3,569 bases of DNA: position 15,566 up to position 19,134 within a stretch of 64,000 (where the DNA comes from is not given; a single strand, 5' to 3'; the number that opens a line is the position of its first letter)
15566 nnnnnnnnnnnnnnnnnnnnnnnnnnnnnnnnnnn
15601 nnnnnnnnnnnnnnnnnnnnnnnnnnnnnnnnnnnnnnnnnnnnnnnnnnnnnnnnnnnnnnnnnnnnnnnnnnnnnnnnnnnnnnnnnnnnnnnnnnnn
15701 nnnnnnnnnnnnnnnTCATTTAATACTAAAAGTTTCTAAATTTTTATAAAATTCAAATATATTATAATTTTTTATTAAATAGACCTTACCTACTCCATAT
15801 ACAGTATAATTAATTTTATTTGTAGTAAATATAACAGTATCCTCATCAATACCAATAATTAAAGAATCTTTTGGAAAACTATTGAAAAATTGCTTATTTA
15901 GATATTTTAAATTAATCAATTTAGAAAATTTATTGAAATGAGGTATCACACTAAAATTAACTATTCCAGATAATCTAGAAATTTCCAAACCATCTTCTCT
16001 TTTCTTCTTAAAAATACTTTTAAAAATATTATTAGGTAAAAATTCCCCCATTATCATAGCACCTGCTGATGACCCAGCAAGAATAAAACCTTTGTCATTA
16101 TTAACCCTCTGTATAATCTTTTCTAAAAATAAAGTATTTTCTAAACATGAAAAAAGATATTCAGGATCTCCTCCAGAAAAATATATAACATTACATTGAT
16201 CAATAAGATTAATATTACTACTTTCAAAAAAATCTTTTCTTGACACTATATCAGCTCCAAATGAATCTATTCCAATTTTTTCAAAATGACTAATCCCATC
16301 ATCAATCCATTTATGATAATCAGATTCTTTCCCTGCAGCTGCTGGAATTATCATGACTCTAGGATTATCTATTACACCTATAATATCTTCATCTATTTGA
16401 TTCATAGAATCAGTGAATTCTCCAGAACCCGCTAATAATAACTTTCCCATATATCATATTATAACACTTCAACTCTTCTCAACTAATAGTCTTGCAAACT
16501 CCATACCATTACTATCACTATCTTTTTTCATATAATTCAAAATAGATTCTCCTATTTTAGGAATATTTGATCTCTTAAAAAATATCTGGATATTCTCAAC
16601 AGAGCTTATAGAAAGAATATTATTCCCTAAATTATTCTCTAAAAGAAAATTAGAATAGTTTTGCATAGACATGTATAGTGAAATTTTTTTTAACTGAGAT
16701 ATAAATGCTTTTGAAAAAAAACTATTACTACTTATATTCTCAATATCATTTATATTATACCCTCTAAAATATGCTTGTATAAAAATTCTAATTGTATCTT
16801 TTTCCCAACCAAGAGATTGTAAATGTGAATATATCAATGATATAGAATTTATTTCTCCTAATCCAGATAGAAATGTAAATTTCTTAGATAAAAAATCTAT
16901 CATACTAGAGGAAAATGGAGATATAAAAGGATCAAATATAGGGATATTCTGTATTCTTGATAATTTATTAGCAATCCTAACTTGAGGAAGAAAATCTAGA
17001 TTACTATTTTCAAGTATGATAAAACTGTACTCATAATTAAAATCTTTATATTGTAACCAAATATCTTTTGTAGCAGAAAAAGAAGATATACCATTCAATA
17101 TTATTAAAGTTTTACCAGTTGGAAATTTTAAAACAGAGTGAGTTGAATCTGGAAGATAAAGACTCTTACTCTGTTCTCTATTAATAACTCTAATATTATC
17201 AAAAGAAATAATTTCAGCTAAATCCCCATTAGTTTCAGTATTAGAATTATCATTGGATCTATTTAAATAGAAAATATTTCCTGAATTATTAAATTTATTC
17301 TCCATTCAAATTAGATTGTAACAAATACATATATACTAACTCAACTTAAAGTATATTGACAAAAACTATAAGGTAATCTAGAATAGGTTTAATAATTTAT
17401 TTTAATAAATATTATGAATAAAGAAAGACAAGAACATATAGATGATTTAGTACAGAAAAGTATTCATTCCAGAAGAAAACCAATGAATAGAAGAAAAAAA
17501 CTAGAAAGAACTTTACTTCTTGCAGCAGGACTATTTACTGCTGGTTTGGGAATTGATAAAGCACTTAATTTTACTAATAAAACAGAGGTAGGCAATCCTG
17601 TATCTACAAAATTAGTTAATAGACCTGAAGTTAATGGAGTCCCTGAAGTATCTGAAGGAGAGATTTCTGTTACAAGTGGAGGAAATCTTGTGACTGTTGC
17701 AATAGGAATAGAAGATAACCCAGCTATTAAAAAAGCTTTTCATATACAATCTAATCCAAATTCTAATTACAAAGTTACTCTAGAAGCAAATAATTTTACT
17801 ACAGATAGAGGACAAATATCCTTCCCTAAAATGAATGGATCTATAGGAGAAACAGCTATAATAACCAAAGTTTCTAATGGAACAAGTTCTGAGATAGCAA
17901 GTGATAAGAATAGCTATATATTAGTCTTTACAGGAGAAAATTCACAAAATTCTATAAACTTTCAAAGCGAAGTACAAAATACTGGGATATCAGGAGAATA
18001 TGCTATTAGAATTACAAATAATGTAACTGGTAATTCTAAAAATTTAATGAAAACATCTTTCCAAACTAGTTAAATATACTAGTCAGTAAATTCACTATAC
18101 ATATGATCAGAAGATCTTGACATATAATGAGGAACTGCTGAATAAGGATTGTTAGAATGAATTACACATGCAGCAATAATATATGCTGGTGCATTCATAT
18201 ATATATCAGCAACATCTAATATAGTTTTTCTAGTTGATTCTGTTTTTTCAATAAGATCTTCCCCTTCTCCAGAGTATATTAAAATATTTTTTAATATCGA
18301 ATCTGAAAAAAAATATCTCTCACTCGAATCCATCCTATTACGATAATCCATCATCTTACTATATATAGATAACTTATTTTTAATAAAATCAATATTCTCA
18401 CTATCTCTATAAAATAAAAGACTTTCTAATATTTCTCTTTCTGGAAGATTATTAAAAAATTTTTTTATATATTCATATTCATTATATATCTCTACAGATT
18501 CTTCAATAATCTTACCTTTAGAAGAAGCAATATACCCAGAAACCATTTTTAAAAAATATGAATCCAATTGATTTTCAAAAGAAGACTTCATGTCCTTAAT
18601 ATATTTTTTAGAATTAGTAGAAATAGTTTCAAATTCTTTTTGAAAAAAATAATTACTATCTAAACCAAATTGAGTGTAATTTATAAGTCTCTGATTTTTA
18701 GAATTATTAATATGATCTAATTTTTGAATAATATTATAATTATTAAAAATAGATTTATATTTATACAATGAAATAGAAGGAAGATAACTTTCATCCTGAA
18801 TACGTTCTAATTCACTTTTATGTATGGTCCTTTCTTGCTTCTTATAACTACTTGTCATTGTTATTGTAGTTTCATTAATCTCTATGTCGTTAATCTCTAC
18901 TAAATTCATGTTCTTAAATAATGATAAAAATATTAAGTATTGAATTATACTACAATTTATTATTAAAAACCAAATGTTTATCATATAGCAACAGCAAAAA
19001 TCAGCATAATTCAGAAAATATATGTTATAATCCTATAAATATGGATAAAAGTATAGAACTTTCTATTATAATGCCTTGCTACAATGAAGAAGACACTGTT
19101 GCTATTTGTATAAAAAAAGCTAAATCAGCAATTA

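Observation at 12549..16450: Tightly overlapping four-gene operon: S51 peptidase - TM-anchored TraG/VirD4-like ATPase - NDT-like nucleotide-processing fold - replication-relaxation-like wHTH protein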

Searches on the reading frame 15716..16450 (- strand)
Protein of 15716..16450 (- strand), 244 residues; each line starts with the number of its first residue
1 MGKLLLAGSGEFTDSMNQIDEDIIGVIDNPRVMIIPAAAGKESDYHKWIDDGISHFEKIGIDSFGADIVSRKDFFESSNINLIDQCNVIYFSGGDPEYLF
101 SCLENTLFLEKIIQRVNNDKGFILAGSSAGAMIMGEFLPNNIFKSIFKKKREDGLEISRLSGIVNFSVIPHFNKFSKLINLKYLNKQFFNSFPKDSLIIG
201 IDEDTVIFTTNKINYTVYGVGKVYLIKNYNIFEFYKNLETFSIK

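Call 3: search_protein_families(library=pfam, proteins=[window:15716-16450:-], max_evalue=1)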
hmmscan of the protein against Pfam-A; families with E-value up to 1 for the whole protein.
window:15716-16450:- (244 aa): 2 families
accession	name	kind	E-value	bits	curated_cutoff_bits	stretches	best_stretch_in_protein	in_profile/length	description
PF03575.23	Peptidase_S51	-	2.2e-18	67.1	23.9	1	4-211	1-200/206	Peptidase family S51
PF11288.14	DUF3089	-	0.11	12.4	23.4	1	113-142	87-116/207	Protein of unknown function (DUF3089)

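Call 4: search_protein_families(library=ncbifam, proteins=[window:15716-16450:-], max_evalue=1)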
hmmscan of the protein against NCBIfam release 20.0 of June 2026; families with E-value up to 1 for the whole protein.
window:15716-16450:- (244 aa): 3 families
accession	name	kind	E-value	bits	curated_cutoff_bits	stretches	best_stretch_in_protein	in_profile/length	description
TIGR02069.1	cyanophycinase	equivalog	1.3e-21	77.2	126.6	1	16-230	13-219/250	cyanophycinase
NF003642.0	PRK05282.1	equivalog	6e-05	22.6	156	1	24-137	25-129/233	dipeptidase PepE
NF010471.0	PRK13896.1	equivalog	0.27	10.2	693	1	83-138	272-325/433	cobyrinic acid a,c-diamide synthase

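Call 13: search_protein_families(library=padloc, proteins=[window:15716-16450:-], max_evalue=1)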
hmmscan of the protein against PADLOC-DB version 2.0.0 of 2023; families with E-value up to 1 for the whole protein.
window:15716-16450:- (244 aa): 0 families

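Call 14: search_protein_families(library=phrogs, proteins=[window:15716-16450:-], max_evalue=1)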
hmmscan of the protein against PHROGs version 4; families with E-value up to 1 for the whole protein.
window:15716-16450:- (244 aa): 0 families

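Call 80: search_solved_structures(query=A6, max_evalue=0.01)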
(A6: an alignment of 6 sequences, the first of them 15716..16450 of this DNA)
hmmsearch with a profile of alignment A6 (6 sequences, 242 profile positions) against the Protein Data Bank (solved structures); distinct sequences matched with E-value up to 0.01: 7.
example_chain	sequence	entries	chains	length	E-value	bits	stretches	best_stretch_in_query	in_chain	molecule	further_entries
6nqc_A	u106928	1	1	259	2.9e-35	125.1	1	3-226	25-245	Cyanophycinase-like exopeptidase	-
3en0_A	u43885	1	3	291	4.7e-14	55.6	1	56-228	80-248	Cyanophycinase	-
7uqw_A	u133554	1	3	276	1.9e-13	53.7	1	56-228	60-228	Cyanophycinase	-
7uqv_A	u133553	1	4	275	2.6e-13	53.2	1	51-231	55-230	Cyanophycinase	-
3l4e_A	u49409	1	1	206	4.7e-10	42.5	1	22-201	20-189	Uncharacterized peptidase Lmo0363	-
6iru_A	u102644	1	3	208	0.0056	19.4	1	26-170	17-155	peptidase DR_1070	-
6a4t_A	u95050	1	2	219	0.0067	19.1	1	26-170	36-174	Peptidase E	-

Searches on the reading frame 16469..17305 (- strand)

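Call 3: search_protein_families(library=pfam, proteins=[window:16469-17305:-], max_evalue=1)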
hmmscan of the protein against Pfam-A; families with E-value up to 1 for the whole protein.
window:16469-17305:- (278 aa): 0 families

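Call 4: search_protein_families(library=ncbifam, proteins=[window:16469-17305:-], max_evalue=1)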
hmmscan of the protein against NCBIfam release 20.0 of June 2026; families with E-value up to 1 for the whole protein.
window:16469-17305:- (278 aa): 0 families

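Call 13: search_protein_families(library=padloc, proteins=[window:16469-17305:-], max_evalue=1)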
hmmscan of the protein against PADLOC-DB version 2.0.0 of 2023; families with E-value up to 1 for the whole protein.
window:16469-17305:- (278 aa): 0 families

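Call 14: search_protein_families(library=phrogs, proteins=[window:16469-17305:-], max_evalue=1)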
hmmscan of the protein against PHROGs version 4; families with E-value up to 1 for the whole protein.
window:16469-17305:- (278 aa): 1 family
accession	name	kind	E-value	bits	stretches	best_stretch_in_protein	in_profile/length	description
phrog_29372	-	unknown function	0.21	11.7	1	200-248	21-70/285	-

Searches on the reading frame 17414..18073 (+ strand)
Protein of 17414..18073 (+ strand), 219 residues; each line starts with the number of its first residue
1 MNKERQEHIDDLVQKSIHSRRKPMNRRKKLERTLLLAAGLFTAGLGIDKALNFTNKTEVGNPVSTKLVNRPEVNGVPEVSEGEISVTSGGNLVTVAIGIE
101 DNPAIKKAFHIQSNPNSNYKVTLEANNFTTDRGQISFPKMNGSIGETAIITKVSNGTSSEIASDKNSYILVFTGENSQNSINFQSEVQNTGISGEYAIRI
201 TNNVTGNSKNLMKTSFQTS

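Call 3: search_protein_families(library=pfam, proteins=[window:17414-18073:+], max_evalue=1)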
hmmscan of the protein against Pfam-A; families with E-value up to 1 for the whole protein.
window:17414-18073:+ (219 aa): 3 families
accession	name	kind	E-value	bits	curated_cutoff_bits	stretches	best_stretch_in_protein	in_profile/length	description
PF02604.26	PhdYeFM_antitox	-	0.037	14.2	29.8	1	79-117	20-60/74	Antitoxin Phd_YefM, type II toxin-antitoxin system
PF15184.11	TOM6p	-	0.13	12.5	27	1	8-51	19-62/74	Mitochondrial import receptor subunit TOM6 homolog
PF22269.2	TagH_SH3-like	-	0.25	12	27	0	110-137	32-59/62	Teichoic acid transporter subunit TagH, SH3-like domain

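Call 13: search_protein_families(library=padloc, proteins=[window:17414-18073:+], max_evalue=1)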
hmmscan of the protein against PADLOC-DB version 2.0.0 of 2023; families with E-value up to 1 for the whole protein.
window:17414-18073:+ (219 aa): 0 families

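Call 14: search_protein_families(library=phrogs, proteins=[window:17414-18073:+], max_evalue=1)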
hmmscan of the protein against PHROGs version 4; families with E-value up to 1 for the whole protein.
window:17414-18073:+ (219 aa): 0 families

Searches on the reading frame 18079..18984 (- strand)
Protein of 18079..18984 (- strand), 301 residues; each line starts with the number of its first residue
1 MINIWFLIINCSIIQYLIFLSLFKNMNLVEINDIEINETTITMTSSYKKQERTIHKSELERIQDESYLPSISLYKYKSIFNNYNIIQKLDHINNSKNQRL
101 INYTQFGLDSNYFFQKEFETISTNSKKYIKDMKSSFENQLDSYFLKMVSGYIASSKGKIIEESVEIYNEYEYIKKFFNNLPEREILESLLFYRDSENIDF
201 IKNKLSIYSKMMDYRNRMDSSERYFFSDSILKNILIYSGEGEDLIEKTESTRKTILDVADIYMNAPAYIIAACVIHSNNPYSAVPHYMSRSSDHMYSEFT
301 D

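Call 3: search_protein_families(library=pfam, proteins=[window:18079-18984:-], max_evalue=1)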
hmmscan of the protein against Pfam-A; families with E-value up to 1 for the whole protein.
window:18079-18984:- (301 aa): 1 family
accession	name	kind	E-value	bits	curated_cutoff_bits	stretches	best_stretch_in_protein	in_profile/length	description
PF24913.1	HTH_AAA_fung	-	0.054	14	27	1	47-93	31-75/120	Fungal AAA protein, C-terminal winged helix domain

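Call 4: search_protein_families(library=ncbifam, proteins=[window:18079-18984:-], max_evalue=1)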
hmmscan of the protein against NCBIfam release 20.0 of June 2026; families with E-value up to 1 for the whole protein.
window:18079-18984:- (301 aa): 1 family
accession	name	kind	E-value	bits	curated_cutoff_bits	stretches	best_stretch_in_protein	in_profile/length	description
TIGR01421.1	gluta_reduc_1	equivalog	0.021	14.1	556.15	1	98-165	59-126/450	glutathione-disulfide reductase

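Call 13: search_protein_families(library=padloc, proteins=[window:18079-18984:-], max_evalue=1)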
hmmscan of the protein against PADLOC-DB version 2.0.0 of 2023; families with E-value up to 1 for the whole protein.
window:18079-18984:- (301 aa): 1 family
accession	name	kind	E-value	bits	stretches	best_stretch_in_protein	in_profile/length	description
PDLC04402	PDC-M08B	-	0.01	13.9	1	85-137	43-93/128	-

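Call 14: search_protein_families(library=phrogs, proteins=[window:18079-18984:-], max_evalue=1)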
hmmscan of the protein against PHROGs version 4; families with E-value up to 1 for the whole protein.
window:18079-18984:- (301 aa): 0 families
